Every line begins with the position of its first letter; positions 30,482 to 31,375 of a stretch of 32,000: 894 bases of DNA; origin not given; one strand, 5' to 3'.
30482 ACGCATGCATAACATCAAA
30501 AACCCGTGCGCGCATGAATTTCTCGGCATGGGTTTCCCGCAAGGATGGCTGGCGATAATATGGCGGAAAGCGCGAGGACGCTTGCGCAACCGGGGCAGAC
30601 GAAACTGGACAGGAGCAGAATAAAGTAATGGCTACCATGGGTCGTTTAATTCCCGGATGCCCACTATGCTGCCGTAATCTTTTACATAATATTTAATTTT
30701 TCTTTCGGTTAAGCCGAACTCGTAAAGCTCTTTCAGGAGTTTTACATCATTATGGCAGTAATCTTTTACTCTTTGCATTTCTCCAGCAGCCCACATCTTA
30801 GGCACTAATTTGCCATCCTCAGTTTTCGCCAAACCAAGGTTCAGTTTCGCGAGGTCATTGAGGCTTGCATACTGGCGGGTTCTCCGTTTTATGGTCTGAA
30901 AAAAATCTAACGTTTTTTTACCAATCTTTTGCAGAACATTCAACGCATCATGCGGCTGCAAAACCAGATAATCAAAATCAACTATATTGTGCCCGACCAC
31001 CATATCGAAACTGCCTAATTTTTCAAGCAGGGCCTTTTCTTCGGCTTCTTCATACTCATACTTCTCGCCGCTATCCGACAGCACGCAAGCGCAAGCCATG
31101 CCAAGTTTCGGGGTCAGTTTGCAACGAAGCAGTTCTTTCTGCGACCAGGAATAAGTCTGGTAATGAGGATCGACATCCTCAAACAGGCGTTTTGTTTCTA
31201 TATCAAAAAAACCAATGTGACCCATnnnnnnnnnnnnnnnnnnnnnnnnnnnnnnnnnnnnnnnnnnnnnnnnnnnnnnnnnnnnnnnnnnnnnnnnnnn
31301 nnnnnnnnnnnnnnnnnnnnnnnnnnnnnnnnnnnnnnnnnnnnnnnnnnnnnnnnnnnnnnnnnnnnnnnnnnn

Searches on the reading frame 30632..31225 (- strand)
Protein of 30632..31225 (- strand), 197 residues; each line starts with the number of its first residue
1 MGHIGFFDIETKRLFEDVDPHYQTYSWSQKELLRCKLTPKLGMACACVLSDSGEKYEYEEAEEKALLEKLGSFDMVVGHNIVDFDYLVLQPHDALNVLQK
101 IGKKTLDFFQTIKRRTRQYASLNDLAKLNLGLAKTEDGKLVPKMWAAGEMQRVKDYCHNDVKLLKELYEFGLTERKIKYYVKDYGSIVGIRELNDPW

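Call 68: find_encoding_contigs(protein=window:30632-31225:-, flank=10000, max_places=1)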
Protein window:30632-31225:- (197 aa): no gene with exactly this product is on record in the collection.

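Call 75: search_protein_families(library=pfam, proteins=[window:30632-31225:-], max_evalue=0.001)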
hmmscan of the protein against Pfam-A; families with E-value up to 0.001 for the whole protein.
window:30632-31225:- (197 aa): 2 families
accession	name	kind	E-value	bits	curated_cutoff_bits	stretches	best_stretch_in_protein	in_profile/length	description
PF13482.12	RNase_H_2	-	8.7e-05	23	22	0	54-169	39-162/165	RNase_H superfamily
PF10108.15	DNA_pol_B_exo2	-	8.7e-05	22.7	24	1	97-161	97-163/213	Predicted 3'-5' exonuclease related to the exonuclease domain of PolB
